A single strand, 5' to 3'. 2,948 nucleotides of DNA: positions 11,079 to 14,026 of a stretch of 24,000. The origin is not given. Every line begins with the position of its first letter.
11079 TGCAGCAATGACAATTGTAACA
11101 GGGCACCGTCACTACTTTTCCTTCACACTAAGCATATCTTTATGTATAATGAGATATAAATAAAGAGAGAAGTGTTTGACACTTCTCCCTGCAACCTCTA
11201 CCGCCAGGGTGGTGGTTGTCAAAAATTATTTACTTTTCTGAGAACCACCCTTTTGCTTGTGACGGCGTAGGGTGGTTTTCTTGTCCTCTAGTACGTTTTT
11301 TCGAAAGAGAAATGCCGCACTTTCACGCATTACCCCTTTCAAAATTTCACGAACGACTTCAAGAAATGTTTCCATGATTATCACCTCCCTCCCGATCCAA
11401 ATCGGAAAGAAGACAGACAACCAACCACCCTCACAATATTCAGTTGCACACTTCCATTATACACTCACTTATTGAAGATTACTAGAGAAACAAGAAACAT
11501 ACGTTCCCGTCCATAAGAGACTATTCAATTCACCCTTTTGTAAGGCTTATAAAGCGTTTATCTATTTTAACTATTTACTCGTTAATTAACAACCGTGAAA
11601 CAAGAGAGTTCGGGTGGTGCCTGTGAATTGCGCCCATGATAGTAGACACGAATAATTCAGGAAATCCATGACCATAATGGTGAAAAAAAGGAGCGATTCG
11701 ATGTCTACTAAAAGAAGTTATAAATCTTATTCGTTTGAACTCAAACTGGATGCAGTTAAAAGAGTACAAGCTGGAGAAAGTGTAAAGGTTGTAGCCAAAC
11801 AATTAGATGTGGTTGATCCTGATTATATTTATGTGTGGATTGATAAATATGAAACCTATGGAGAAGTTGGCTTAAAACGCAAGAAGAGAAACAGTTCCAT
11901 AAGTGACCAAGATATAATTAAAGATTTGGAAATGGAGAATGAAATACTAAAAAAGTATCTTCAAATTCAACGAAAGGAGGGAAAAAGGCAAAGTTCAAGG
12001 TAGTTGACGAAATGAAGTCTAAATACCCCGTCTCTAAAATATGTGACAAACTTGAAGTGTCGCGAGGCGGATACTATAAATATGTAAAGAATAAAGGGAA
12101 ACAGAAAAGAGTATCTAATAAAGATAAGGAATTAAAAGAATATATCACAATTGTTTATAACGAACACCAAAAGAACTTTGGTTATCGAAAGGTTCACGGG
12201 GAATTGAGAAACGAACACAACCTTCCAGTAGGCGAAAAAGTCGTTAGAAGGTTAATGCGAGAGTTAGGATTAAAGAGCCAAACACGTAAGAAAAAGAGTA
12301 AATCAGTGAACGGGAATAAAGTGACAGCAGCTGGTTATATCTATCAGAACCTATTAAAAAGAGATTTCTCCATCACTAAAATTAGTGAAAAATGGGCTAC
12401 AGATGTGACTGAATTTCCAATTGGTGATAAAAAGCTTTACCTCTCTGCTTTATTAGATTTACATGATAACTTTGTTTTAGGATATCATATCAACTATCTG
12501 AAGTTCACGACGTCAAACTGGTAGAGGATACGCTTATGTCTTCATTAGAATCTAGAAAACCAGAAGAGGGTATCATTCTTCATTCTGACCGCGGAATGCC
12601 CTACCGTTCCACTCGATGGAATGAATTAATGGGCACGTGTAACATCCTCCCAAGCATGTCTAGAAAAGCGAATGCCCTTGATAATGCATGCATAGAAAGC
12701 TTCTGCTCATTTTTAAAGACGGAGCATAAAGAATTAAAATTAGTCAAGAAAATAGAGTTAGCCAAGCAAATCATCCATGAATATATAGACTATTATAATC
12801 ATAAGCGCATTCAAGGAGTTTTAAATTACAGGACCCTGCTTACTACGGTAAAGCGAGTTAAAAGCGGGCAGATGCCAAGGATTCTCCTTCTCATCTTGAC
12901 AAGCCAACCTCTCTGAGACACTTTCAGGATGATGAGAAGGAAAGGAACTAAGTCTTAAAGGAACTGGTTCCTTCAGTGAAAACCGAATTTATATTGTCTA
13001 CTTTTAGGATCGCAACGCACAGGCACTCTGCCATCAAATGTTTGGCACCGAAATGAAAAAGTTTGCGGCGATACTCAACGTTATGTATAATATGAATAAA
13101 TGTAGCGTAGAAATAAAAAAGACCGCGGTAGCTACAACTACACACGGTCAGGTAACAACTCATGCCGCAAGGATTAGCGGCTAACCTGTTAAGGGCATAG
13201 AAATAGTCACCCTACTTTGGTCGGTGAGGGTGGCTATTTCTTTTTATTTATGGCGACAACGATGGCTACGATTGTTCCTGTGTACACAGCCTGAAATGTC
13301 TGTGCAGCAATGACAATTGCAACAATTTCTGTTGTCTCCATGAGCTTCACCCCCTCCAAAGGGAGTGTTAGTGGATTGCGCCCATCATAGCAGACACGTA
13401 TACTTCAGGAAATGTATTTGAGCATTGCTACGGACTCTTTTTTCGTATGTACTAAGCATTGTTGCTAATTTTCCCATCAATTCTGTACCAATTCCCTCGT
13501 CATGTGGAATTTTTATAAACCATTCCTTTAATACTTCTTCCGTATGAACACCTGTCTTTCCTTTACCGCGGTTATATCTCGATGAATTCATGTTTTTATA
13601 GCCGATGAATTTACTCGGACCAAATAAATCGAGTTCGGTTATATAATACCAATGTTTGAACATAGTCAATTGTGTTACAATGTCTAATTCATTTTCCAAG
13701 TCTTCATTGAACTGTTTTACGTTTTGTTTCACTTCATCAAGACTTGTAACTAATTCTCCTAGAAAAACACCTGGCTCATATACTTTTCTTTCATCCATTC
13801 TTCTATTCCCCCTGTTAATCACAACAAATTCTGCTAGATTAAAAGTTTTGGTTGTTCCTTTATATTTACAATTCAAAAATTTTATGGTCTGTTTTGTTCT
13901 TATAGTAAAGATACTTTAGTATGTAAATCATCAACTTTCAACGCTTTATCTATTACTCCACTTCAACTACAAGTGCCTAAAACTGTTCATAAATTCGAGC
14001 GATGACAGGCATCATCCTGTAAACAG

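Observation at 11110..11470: Multi-copy module: 49-aa basic, non-hydrophobic peptide gene with a convergent, fully overlapping antisense RNA (type I TA-like but atypical)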

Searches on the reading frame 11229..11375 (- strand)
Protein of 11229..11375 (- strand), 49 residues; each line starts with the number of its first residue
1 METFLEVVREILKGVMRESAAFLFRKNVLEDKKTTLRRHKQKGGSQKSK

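Call 10: search_protein_families(library=pfam, proteins=[window:11229-11375:-], max_evalue=10)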
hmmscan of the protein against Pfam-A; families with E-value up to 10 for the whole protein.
seq(49 aa): 0 families

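Call 11: search_protein_families(library=ncbifam, proteins=[window:11229-11375:-], max_evalue=10)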
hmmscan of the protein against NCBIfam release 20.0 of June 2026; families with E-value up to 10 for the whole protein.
seq(49 aa): 0 families

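Call 16: find_homologous_proteins(query=window:11229-11375:-, max_evalue=0.01)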
Query seq(49 aa) (49 aa): 67 proteins with E <= 0.01 among 67 candidates.
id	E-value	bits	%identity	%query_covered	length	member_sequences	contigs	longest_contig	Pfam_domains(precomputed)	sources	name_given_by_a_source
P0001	7.6e-23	95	100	100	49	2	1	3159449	-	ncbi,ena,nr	ncbi:hypothetical protein [Bacillus fonticola]|nr:hypothetical protein [Bacillus fonticola]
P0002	3.2e-19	84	86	100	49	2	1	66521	-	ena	-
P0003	1.4e-18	82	82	100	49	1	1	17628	-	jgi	jgi:hypothetical protein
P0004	5.5e-18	80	89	94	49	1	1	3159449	-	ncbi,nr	ncbi:hypothetical protein [Bacillus fonticola]|nr:hypothetical protein [Bacillus fonticola]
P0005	9.1e-17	76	80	94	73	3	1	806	-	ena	-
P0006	1.1e-16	76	77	96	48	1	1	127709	-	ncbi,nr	ncbi:hypothetical protein [Bacillus sp. MUM 116]|nr:hypothetical protein [Bacillus sp. MUM 116]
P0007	1.3e-16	76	76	100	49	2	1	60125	-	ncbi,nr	ncbi:hypothetical protein [Metabacillus litoralis]|nr:hypothetical protein [Metabacillus litoralis]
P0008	1.4e-16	76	81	96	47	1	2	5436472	-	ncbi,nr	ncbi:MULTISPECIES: hypothetical protein [Bacillaceae]|nr:hypothetical protein [Bacillus sp. S3]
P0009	2.3e-16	75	81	96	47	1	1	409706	-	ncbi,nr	ncbi:hypothetical protein [Bacillus sp. UNC41MFS5]|nr:hypothetical protein [Bacillus sp. UNC41MFS5]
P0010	2.5e-16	75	73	100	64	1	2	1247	-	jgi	jgi:hypothetical protein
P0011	5.3e-16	74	76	100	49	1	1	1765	-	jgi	jgi:hypothetical protein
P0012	1.0e-15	73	81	96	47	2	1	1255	-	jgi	jgi:hypothetical protein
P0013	1.2e-15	73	77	96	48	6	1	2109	-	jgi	jgi:hypothetical protein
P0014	1.8e-15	72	76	94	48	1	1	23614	-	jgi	jgi:hypothetical protein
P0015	2.1e-15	72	73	98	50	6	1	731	-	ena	-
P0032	1.2e-14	70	74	96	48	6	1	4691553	-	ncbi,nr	ncbi:hypothetical protein QFZ28_000757 [Neobacillus niacini]|nr:hypothetical protein [Neobacillus ni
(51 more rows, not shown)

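Call 18: find_related_loci(query=A2, collection=genome_contigs, flank=4000)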
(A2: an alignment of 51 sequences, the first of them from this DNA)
Query A2 (49 aa) in genome_contigs; peptide patterns used: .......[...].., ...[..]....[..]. (x = any residue, [..] = any of these).
208 stretches matched a pattern; 163 encode a relative of the query (tblastn E <= 1e-3); the best 80 are kept; 80 distinct loci.
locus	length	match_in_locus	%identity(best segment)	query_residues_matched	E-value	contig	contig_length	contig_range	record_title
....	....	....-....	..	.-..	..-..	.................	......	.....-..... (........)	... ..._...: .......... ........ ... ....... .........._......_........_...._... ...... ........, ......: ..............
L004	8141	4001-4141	77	1-47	6e-22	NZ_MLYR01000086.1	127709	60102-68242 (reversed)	Bacillus sp. MUM 116, whole genome shotgun sequence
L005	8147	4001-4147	76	1-49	1e-21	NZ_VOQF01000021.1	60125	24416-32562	Metabacillus litoralis strain SW-211 contig21, whole genome shotgun sequence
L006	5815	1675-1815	77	1-47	2e-21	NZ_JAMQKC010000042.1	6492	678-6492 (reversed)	Aquibacillus salsiterrae strain 3ASR75-54 NODE_42_length_6492_cov_46.482011, whole genome shotgun sequence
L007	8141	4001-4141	81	1-47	3e-21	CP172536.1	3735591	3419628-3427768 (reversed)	Bacillota bacterium Lsc_1132 chromosome, complete genome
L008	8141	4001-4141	77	1-47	5e-21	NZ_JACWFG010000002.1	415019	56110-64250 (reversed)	Neobacillus niacini strain PL-B1 PL-B1_contig_2, whole genome shotgun sequence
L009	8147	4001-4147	71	1-49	1e-20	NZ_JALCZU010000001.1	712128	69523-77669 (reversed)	Oceanobacillus saliphilus strain APA_H-1(4) NODE_1_length_712128_cov_99.818464, whole genome shotgun sequence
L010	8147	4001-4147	80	1-49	1e-20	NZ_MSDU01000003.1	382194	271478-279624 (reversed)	Domibacillus antri strain XD80 WGS_contig_3, whole genome shotgun sequence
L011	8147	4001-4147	69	1-49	2e-20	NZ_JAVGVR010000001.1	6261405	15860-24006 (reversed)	Bacillus salipaludis strain PS3-36 contig_1, whole genome shotgun sequence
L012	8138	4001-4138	76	1-46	2e-20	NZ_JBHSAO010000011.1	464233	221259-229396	Oceanobacillus longus strain IBRC-M 10703 platanus_K_25_97_11, whole genome shotgun sequence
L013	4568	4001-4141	77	1-47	2e-20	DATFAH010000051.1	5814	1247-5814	MAG TPA_asm: Bacillales bacterium isolate SMAG_U8496 k141_241330, whole genome shotgun sequence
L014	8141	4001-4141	72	1-47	3e-20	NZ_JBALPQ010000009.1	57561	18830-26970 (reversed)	Neobacillus niacini strain JJ1273 JJ-1273_contig_9, whole genome shotgun sequence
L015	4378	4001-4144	69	1-48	3e-20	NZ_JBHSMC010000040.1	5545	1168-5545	Lederbergia graminis strain KACC 13779 soapdenovo_K_105_40, whole genome shotgun sequence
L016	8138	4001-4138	76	2-47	4e-20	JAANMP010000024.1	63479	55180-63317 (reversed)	Bacillus sp. MM2020_1 NODE_24_length_63479_cov_33.833249, whole genome shotgun sequence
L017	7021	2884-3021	74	1-46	4e-20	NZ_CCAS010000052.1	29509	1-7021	Neobacillus jeddahensis strain JCE, whole genome shotgun sequence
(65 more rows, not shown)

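Call 35: search_solved_structures(query=A2, max_evalue=10)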
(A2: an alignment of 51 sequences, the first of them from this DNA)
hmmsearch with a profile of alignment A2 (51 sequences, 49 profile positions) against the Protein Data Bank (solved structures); distinct sequences matched with E-value up to 10: 0.

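Call 36: search_protein_families(library=padloc, proteins=[window:11229-11375:-], max_evalue=0.1)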
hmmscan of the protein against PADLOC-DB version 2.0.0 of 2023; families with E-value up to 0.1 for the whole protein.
seq(49 aa): 0 families

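Call 37: search_protein_families(library=phrogs, proteins=[window:11229-11375:-], max_evalue=0.1)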
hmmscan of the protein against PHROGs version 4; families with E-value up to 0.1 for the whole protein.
seq(49 aa): 1 family
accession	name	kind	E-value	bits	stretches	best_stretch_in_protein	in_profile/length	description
phrog_6429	-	unknown function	2.3e-06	28.8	1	1-49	1-53/53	-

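Call 45: predict_structure(alignment_id=A4)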
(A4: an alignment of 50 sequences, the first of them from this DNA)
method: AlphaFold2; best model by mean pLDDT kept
length: 49 residues; sequences in the alignment: 50
mean_pLDDT: 76.2   pTM: 0.40
mean pLDDT of the five models: 76.2, 75.9, 75.4, 73.3, 73.2
residues with pLDDT >= 90: 17; 70-90: 10; 50-70: 22; < 50: 0
segments of 3 or more residues with pLDDT < 50: none
pLDDT, mean of each block of 10 residues (from residue 1): 88 94 80 59 58
secondary structure, 60 per line:
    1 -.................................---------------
elements in order: H2-34

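Call 60: find_encoding_contigs(protein=P0008, flank=6000, max_places=3)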
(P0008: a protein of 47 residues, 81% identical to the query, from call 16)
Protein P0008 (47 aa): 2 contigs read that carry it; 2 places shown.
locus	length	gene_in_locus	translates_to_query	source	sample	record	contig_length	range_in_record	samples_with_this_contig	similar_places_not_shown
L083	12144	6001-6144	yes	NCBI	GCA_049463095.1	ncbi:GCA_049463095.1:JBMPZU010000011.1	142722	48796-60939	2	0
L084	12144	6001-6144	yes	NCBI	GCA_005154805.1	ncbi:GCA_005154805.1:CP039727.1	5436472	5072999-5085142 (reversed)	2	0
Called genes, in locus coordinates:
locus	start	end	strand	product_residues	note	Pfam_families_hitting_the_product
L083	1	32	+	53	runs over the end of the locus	-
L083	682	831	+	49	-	-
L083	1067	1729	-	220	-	PF04326:SLFN_AlbA_2 (weak)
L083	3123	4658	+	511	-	PF05362:Lon_C (weak), PF13541:ChlI, PF00158:Sigma54_activat (faint), PF00493:MCM (faint), PF01078:Mg_chelatase, PF07728:AAA_5, PF13335:Mg_chelatase_C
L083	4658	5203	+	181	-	PF01797:Y1_Tnp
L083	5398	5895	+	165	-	PF24734:DUF7685, PF24735:DUF7686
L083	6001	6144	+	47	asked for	-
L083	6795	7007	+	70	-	-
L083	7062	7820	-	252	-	-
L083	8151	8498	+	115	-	-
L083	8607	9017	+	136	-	-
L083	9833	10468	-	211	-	PF06338:ComK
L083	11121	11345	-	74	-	PF01381:HTH_3 (weak), PF13443:HTH_26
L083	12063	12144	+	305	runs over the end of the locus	-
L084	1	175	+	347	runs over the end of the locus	PF01073:3Beta_HSD, PF01370:Epimerase, PF02719:Polysacc_synt_2, PF04321:RmlD_sub_bind, PF07993:NAD_binding_4, PF08659:KR (weak), PF16363:GDP_Man_Dehyd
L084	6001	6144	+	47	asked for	-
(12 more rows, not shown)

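Call 61: find_encoding_contigs(protein=P0032, flank=6000, max_places=3)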
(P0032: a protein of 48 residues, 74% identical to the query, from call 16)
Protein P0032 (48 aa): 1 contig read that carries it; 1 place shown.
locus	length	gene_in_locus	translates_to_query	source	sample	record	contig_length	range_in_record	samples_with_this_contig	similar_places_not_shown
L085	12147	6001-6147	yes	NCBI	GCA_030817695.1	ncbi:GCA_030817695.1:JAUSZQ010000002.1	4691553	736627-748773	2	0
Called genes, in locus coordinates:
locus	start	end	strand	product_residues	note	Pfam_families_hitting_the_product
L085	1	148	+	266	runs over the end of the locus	PF13604:AAA_30 (weak), PF13401:AAA_22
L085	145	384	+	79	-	PF17295:DUF5348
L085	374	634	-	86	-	PF01527:HTH_Tnp_1 (weak), PF13384:HTH_23 (faint)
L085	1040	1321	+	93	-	-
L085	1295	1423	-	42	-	-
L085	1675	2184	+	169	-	-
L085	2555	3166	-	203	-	PF14311:DUF4379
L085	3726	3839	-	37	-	-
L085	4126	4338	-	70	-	PF04002:RadC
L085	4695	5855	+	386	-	PF00710:Asparaginase, PF17763:Asparaginase_C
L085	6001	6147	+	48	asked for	-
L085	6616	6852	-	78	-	PF27611:YopE-YndK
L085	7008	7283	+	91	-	PF13541:ChlI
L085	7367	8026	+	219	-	PF00493:MCM (faint), PF01078:Mg_chelatase, PF00158:Sigma54_activat (faint), PF07728:AAA_5 (weak)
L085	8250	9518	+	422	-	PF01547:SBP_bac_1, PF13416:SBP_bac_8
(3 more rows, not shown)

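Call 72: search_protein_representatives(alignment_id=A4)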
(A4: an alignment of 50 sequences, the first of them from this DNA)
Query: 50 sequences, 48 profile positions. Proteins with E-value up to 0.001 (for the whole library): 103; up to 1e-10: 49; up to 1e-30: 0. The best 103 are listed.
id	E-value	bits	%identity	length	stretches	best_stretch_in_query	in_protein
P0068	1.2e-25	105.3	-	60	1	1-47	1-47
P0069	2.9e-25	104.0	-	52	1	1-48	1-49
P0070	5.0e-25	103.3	-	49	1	1-47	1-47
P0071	7.0e-23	96.4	-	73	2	1-47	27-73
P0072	1.3e-22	95.5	-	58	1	2-48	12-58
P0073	3.2e-22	94.3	-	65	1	1-41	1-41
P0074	7.8e-22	93.0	-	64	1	1-43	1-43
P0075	1.4e-21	92.2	-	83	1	1-47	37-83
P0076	2.2e-21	91.6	-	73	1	2-47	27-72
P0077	2.3e-21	91.5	-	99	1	1-48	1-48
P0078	7.8e-21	89.8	-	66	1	1-41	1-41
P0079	7.2e-20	86.8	-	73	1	1-47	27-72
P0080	9.0e-20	86.4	-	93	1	3-48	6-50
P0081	1.9e-19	85.4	-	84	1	1-47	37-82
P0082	3.9e-19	84.4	-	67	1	1-47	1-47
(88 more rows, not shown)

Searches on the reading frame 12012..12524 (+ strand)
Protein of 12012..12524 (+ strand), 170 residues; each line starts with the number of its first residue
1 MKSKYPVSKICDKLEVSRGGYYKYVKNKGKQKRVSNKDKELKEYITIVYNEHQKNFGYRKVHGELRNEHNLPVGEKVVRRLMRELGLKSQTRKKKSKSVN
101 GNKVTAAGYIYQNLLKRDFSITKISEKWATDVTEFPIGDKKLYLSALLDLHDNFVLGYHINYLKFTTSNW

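Call 22: search_protein_families(library=pfam, proteins=[window:12012-12524:+], max_evalue=0.001)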
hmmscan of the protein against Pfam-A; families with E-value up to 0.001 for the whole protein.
window:12012-12524:+ (170 aa): 2 families
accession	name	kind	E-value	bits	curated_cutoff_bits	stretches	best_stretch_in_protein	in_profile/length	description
PF13276.12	HTH_21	-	1.1e-18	67.6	28.1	1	38-95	3-60/60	HTH-like domain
PF00665.32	rve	-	0.00047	20.8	32.6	1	126-160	6-42/102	Integrase core domain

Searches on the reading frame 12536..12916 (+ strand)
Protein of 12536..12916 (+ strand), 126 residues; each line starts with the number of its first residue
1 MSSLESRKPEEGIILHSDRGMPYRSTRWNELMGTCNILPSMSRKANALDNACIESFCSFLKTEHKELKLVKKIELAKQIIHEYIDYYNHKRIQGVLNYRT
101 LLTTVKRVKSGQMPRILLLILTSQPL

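Call 22: search_protein_families(library=pfam, proteins=[window:12536-12916:+], max_evalue=0.001)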
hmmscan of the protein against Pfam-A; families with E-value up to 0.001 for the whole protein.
window:12536-12916:+ (126 aa): 3 families
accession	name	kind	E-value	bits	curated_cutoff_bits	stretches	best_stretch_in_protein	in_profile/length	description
PF13683.12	rve_3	-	7.8e-09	35.6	26.5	1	38-100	4-66/67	Integrase core domain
PF13333.12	rve_2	-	4.6e-07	30.3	22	1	54-98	1-45/56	Integrase core domain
PF00665.32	rve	-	1.9e-05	25.3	32.6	1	4-46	59-101/102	Integrase core domain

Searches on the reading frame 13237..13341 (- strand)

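Call 51: search_protein_families(library=pfam, proteins=[window:13237-13341:-], max_evalue=10)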
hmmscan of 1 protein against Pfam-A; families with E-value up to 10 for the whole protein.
seq(35 aa): 1 family
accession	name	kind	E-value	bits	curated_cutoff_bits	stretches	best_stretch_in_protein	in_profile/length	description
PF11197.13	DUF2835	-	0.14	12.6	25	1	6-30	4-28/71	Protein of unknown function (DUF2835)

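Call 52: search_protein_families(library=ncbifam, proteins=[window:13237-13341:-], max_evalue=10)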
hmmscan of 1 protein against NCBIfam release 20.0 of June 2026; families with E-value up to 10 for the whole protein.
seq(35 aa): 0 families

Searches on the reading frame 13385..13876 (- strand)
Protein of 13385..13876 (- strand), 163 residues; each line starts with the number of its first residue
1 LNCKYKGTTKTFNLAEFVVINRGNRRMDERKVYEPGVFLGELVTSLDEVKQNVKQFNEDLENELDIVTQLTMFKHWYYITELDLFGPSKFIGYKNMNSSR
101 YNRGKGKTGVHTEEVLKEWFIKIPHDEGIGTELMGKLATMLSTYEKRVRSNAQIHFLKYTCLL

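Call 23: search_protein_families(library=pfam, proteins=[window:13385-13876:-], max_evalue=0.001)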
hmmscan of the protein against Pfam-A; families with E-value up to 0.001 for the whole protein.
window:13385-13876:- (163 aa): 0 families

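Call 36: search_protein_families(library=padloc, proteins=[window:13385-13876:-], max_evalue=0.1)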
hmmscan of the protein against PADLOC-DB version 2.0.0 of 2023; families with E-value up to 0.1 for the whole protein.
window:13385-13876:- (163 aa): 0 families

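Call 37: search_protein_families(library=phrogs, proteins=[window:13385-13876:-], max_evalue=0.1)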
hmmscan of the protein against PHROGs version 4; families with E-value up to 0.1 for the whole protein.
window:13385-13876:- (163 aa): 1 family
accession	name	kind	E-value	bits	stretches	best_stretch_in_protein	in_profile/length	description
phrog_27788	-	unknown function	0.066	14.3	0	40-79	23-62/88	-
